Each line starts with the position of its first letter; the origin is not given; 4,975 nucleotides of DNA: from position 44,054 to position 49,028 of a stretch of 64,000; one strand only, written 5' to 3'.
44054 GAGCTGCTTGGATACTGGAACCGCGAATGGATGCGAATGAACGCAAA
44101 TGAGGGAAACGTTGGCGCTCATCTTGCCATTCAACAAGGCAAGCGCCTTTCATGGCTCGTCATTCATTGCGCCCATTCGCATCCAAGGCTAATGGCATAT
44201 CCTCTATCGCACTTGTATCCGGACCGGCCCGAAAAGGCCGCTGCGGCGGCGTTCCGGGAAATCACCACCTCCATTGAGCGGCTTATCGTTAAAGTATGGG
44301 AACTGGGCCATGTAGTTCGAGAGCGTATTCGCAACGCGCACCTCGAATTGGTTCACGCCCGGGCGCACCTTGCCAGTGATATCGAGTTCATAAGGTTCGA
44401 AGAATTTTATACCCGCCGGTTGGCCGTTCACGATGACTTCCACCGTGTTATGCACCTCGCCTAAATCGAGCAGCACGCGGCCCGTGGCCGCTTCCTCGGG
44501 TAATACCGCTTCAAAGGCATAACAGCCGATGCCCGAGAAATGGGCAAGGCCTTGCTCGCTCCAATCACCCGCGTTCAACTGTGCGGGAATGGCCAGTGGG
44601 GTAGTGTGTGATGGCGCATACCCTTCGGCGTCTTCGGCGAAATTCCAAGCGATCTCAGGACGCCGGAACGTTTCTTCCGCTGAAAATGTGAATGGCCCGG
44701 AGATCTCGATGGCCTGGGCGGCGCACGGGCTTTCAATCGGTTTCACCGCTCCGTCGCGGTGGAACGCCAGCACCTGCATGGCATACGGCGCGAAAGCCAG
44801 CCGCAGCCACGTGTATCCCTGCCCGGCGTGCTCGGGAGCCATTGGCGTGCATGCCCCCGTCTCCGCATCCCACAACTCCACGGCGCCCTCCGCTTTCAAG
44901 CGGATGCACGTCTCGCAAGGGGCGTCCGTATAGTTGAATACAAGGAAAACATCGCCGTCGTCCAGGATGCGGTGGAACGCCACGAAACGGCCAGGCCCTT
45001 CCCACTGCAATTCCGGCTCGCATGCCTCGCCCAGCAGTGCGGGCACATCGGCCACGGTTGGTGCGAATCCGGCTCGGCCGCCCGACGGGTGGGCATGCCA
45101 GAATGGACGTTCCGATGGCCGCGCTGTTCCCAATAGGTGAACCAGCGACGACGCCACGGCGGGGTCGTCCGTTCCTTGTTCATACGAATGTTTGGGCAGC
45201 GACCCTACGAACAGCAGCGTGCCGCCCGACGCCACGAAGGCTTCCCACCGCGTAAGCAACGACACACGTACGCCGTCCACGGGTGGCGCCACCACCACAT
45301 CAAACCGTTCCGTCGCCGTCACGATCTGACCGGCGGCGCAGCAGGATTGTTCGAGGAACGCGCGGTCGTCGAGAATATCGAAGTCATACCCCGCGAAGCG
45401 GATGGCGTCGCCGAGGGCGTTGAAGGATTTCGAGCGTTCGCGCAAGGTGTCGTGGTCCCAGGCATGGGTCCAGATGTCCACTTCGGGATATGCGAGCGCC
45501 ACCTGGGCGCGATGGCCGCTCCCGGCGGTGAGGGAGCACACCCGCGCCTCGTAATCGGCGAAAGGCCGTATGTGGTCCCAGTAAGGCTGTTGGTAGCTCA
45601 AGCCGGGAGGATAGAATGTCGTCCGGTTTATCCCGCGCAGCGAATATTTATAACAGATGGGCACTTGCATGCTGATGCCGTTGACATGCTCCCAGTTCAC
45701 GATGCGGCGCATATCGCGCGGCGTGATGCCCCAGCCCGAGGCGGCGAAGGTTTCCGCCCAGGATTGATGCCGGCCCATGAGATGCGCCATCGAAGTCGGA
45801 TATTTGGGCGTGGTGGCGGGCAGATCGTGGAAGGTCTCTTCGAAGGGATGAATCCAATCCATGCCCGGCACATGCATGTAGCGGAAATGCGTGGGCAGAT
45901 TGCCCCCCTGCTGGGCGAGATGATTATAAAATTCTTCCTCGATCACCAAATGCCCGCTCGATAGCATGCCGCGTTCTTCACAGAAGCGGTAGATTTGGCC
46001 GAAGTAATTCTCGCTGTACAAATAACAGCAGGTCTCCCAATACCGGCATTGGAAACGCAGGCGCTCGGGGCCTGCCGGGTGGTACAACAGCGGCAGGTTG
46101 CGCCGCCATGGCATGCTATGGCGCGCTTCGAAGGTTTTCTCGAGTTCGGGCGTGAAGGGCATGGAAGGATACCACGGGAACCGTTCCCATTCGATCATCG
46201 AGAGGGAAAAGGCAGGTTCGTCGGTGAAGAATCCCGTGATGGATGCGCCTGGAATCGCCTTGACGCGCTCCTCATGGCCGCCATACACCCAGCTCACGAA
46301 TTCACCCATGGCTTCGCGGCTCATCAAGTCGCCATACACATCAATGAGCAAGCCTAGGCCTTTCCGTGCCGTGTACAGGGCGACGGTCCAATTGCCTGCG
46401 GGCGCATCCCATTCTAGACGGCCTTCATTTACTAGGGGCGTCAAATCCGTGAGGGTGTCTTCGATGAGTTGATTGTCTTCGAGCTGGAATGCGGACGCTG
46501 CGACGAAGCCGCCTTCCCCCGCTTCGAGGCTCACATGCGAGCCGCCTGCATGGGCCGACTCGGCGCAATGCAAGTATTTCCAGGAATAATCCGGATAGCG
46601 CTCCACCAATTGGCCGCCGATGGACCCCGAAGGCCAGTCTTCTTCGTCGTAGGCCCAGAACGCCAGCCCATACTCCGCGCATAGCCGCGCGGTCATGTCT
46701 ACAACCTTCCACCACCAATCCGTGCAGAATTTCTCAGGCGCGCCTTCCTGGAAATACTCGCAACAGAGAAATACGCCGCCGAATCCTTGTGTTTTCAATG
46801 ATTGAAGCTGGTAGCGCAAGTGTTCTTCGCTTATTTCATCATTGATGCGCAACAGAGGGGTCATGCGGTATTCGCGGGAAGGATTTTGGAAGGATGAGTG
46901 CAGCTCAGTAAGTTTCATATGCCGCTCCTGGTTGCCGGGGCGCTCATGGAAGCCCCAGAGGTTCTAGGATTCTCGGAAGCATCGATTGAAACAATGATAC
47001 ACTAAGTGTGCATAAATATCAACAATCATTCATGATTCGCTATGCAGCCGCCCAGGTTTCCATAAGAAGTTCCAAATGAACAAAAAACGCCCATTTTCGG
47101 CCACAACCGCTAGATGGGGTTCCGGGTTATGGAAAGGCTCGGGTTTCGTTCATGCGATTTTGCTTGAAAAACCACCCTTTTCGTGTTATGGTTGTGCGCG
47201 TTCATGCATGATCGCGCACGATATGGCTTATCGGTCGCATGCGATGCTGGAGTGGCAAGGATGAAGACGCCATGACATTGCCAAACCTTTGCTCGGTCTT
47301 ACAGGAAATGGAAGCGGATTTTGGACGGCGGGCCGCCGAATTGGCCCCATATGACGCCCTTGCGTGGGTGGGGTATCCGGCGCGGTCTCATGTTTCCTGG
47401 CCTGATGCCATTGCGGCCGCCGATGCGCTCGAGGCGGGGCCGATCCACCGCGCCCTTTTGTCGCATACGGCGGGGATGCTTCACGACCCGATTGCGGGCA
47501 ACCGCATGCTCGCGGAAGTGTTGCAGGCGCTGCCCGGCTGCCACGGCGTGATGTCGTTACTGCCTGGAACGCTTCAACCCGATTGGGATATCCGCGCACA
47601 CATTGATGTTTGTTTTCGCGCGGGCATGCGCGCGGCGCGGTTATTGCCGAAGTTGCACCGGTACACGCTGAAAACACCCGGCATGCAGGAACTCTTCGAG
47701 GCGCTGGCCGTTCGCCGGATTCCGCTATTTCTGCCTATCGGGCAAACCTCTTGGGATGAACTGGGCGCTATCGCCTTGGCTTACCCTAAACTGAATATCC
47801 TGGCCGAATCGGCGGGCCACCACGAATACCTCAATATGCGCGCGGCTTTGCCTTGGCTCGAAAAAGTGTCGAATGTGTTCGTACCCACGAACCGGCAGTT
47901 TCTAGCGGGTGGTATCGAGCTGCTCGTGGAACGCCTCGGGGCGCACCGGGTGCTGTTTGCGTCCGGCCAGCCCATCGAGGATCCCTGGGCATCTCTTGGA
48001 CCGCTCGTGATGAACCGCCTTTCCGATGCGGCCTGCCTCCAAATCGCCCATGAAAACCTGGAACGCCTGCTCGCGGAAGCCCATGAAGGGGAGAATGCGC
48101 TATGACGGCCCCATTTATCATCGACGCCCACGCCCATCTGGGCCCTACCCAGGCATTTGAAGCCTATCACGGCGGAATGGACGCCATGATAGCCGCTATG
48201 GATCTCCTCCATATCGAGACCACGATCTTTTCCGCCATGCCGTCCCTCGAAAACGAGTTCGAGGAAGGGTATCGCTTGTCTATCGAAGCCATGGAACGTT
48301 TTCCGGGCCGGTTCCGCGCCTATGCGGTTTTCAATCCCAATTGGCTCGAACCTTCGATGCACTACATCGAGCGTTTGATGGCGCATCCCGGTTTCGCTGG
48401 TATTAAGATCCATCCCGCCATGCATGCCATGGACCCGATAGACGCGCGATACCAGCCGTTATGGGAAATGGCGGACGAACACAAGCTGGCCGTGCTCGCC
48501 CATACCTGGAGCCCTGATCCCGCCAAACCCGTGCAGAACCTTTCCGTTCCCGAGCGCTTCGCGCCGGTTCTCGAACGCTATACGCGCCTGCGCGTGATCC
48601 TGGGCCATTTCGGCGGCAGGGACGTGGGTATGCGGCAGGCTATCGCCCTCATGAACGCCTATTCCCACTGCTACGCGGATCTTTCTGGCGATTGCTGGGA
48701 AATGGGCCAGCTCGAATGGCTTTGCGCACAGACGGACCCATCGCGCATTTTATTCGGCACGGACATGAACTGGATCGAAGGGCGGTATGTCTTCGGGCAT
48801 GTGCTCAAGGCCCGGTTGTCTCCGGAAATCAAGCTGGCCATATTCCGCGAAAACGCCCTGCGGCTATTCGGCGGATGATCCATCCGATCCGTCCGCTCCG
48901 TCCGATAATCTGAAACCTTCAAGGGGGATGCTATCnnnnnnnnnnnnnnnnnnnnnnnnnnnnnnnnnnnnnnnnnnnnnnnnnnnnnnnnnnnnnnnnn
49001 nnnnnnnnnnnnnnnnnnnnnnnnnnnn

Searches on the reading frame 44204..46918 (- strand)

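Call 55: search_protein_families(library=pfam, proteins=[window:44204-46918:-], max_evalue=0.001)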
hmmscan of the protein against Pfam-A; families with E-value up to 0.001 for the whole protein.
window:44204-46918:- (904 aa): 2 families
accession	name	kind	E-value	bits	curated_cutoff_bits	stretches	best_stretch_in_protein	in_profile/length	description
PF17132.9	Glyco_hydro_106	-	2.2e-17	63.3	29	1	288-692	351-738/743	alpha-L-rhamnosidase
PF02837.24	Glyco_hydro_2_N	-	0.00099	19.5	28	0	784-864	53-135/169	Glycosyl hydrolases family 2, sugar binding domain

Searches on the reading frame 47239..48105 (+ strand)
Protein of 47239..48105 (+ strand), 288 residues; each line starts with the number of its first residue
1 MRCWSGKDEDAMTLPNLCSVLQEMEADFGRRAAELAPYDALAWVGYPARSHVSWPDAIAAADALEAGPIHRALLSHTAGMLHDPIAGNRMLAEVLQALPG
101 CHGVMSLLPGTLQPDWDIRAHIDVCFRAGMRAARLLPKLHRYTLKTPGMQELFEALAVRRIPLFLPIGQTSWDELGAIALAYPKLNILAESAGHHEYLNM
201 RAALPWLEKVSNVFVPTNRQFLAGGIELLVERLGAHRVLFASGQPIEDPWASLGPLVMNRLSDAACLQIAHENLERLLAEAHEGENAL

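Call 55: search_protein_families(library=pfam, proteins=[window:47239-48105:+], max_evalue=0.001)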
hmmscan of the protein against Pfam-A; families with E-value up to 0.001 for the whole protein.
window:47239-48105:+ (288 aa): 2 families
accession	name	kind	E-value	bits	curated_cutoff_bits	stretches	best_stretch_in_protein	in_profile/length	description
PF04909.20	Amidohydro_2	-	1.5e-08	35.2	26.4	1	88-278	67-287/289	Amidohydrolase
PF05726.19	Pirin_C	-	0.0006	20.6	27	0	225-260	51-86/103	Pirin C-terminal cupin domain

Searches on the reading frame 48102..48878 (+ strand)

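Call 55: search_protein_families(library=pfam, proteins=[window:48102-48878:+], max_evalue=0.001)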
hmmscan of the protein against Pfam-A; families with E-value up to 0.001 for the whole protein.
window:48102-48878:+ (258 aa): 1 family
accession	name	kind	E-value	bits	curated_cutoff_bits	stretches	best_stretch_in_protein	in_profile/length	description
PF04909.20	Amidohydro_2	-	5.9e-31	108.7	26.4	1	7-257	1-288/289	Amidohydrolase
